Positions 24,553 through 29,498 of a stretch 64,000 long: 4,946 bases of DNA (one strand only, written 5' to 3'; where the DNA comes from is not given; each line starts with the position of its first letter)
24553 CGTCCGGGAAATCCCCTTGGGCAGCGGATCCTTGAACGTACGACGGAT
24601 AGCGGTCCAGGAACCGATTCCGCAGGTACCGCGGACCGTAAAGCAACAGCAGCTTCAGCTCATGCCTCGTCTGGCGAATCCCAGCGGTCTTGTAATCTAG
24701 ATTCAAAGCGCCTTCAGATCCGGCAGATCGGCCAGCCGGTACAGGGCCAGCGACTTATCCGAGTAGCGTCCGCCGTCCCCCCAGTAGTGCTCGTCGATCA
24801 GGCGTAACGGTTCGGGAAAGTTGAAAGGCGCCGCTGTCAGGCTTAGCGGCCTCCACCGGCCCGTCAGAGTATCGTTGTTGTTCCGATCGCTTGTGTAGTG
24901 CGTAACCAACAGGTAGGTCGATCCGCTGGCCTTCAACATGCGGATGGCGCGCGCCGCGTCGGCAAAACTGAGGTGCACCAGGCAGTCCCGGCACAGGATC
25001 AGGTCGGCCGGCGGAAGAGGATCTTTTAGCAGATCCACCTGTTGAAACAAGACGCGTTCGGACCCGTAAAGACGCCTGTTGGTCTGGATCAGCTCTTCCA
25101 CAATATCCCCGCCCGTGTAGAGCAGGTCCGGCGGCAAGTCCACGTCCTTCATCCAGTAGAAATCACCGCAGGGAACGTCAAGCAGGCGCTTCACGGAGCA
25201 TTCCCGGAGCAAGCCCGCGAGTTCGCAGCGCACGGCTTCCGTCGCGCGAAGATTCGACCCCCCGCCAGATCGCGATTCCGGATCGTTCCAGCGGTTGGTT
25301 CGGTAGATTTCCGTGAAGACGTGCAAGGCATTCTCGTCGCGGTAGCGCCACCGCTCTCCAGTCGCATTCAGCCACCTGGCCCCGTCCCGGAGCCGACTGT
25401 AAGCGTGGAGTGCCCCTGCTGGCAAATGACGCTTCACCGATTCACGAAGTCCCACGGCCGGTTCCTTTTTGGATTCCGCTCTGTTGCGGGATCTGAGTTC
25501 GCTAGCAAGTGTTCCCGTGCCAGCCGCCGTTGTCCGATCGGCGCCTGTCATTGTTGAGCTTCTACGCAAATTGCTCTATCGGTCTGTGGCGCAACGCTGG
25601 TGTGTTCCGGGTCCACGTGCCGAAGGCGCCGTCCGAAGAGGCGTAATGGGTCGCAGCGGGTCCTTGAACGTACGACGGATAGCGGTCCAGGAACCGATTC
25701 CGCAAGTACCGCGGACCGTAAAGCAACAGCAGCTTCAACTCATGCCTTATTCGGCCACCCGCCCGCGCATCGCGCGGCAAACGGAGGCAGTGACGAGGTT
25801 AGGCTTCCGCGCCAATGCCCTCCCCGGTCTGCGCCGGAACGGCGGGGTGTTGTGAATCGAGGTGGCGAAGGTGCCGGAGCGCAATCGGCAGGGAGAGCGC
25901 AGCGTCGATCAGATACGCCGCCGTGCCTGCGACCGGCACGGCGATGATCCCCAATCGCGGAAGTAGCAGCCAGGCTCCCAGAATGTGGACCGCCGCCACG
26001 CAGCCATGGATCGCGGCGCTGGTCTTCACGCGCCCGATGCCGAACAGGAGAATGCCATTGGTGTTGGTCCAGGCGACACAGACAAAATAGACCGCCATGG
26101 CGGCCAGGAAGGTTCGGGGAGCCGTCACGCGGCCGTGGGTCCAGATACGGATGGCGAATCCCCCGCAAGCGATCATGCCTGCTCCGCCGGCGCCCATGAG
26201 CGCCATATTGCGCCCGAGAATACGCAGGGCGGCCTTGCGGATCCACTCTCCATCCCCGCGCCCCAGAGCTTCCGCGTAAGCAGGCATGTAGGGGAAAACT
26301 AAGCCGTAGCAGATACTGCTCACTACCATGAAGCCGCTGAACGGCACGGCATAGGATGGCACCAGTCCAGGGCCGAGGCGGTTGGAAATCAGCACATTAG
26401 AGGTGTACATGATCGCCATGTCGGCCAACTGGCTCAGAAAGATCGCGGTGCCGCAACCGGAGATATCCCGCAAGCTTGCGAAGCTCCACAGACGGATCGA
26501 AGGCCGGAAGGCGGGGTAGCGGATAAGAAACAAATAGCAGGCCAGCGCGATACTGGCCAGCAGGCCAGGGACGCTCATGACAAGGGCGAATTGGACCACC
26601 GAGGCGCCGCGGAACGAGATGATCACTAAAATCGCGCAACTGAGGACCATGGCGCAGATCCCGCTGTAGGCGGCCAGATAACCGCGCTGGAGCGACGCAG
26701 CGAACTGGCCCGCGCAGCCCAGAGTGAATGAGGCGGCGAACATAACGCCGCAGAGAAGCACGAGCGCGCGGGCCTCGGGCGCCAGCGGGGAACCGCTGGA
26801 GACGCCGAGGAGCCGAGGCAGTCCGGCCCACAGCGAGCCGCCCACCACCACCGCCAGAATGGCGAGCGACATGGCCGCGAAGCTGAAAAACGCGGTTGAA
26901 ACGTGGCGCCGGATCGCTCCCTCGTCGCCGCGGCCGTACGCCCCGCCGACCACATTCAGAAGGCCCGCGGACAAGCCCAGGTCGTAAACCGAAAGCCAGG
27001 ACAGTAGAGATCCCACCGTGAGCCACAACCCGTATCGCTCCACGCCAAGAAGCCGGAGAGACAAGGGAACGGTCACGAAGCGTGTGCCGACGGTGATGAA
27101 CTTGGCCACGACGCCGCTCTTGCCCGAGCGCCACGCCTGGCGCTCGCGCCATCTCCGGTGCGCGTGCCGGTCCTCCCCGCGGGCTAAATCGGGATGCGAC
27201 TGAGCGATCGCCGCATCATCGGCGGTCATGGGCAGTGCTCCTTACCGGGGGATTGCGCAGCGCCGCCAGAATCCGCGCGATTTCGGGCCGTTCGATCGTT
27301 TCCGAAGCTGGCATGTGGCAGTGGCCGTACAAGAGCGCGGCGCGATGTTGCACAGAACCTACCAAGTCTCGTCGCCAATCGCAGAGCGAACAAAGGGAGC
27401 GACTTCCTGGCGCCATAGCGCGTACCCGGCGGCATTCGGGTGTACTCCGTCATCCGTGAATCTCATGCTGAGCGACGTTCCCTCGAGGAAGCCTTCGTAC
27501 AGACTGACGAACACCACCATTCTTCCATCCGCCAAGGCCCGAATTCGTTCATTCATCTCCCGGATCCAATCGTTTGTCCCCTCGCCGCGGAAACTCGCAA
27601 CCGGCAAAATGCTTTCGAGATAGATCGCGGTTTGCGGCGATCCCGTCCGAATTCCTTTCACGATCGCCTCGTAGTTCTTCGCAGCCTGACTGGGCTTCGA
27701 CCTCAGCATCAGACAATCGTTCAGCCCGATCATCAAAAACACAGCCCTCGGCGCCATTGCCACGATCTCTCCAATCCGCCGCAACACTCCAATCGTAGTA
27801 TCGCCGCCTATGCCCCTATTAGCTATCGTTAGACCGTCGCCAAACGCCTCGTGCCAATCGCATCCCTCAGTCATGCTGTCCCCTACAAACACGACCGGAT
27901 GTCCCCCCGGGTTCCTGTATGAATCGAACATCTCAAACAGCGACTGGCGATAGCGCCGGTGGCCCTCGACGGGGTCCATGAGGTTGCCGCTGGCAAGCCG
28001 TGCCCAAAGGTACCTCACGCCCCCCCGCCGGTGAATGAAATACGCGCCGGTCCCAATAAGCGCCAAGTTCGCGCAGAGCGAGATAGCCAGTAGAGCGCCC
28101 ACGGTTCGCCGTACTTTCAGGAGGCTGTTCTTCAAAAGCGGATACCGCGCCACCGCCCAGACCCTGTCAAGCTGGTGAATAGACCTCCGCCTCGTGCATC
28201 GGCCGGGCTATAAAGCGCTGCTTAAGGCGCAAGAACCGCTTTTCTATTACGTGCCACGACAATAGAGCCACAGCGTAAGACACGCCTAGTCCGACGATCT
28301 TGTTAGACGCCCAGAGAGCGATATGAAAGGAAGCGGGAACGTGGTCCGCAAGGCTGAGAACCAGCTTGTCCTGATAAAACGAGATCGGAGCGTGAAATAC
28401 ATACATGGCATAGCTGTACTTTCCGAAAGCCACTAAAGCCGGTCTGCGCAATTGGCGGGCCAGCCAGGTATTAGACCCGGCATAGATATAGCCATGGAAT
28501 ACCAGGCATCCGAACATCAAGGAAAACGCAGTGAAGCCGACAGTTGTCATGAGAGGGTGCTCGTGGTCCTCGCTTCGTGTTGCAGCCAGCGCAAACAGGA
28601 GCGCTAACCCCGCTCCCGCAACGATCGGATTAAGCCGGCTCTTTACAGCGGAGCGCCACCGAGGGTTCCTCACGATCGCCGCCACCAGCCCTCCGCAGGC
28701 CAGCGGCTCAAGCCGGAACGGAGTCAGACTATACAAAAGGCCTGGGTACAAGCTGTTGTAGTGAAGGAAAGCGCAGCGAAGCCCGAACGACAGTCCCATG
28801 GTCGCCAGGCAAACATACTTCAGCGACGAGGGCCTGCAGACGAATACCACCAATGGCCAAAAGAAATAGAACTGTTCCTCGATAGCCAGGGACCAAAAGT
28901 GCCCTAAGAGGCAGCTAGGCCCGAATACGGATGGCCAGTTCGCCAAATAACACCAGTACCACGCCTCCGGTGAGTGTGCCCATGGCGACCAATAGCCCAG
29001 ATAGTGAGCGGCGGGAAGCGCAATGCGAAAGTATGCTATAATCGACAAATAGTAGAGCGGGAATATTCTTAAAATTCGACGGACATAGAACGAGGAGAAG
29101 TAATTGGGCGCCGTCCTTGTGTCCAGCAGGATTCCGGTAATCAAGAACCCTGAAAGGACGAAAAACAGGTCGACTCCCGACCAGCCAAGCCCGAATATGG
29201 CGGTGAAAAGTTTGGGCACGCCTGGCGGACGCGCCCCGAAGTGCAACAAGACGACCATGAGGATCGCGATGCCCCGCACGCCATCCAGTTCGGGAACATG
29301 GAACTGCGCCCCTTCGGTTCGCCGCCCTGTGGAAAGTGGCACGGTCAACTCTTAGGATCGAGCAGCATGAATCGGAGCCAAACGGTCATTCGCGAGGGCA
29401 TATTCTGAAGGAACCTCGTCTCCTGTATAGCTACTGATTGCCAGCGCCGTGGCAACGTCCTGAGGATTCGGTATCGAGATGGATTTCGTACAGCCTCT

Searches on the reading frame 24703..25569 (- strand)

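Call 17: search_protein_families(library=pfam, max_evalue=0.001, proteins=[window:24703-25569:-])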
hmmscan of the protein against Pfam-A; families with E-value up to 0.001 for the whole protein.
window:24703-25569:- (288 aa): 2 families
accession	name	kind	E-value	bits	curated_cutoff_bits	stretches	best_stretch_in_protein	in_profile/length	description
PF13649.12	Methyltransf_25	-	0.00026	22.1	27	0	130-212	2-89/97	Methyltransferase domain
PF08242.18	Methyltransf_12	-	0.00029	22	30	0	130-213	1-89/98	Methyltransferase domain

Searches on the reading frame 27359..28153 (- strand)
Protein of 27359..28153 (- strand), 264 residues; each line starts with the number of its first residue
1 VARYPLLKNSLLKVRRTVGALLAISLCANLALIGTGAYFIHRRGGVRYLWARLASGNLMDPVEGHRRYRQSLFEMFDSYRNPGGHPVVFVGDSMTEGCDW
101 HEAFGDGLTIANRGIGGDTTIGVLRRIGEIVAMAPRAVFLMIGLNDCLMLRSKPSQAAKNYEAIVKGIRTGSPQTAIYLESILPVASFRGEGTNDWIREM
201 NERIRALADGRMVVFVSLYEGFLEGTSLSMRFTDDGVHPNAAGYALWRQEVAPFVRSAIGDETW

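Call 59: search_protein_families(library=pfam, max_evalue=0.00001, proteins=[window:27359-28153:-])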
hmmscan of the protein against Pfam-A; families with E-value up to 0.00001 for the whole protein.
window:27359-28153:- (264 aa): 2 families
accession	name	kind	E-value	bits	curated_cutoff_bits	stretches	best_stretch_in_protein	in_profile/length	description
PF13472.12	Lipase_GDSL_2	-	1.2e-29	104.6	32.9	1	89-246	1-178/178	GDSL-like Lipase/Acylhydrolase family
PF00657.28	Lipase_GDSL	-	1.4e-12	48.7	23.6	1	87-247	1-204/208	GDSL-like Lipase/Acylhydrolase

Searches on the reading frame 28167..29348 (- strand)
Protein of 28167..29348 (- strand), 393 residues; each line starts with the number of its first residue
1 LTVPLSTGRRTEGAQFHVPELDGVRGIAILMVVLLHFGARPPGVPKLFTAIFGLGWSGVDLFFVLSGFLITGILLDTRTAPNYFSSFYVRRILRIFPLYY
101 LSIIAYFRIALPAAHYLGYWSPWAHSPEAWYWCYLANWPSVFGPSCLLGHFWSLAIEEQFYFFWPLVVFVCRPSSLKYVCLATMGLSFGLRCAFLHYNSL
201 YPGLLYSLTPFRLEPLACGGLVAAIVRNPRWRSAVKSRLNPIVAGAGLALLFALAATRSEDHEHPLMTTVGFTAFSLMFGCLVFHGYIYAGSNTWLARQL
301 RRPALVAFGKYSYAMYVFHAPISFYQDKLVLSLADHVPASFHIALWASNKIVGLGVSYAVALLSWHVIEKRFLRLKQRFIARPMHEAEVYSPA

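Call 59: search_protein_families(library=pfam, max_evalue=0.00001, proteins=[window:28167-29348:-])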
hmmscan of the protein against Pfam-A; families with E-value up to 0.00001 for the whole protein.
window:28167-29348:- (393 aa): 1 family
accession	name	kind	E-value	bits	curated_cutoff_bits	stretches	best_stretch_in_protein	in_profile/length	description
PF01757.29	Acyl_transf_3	-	9.5e-26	91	31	1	19-333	2-300/326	Acyltransferase domain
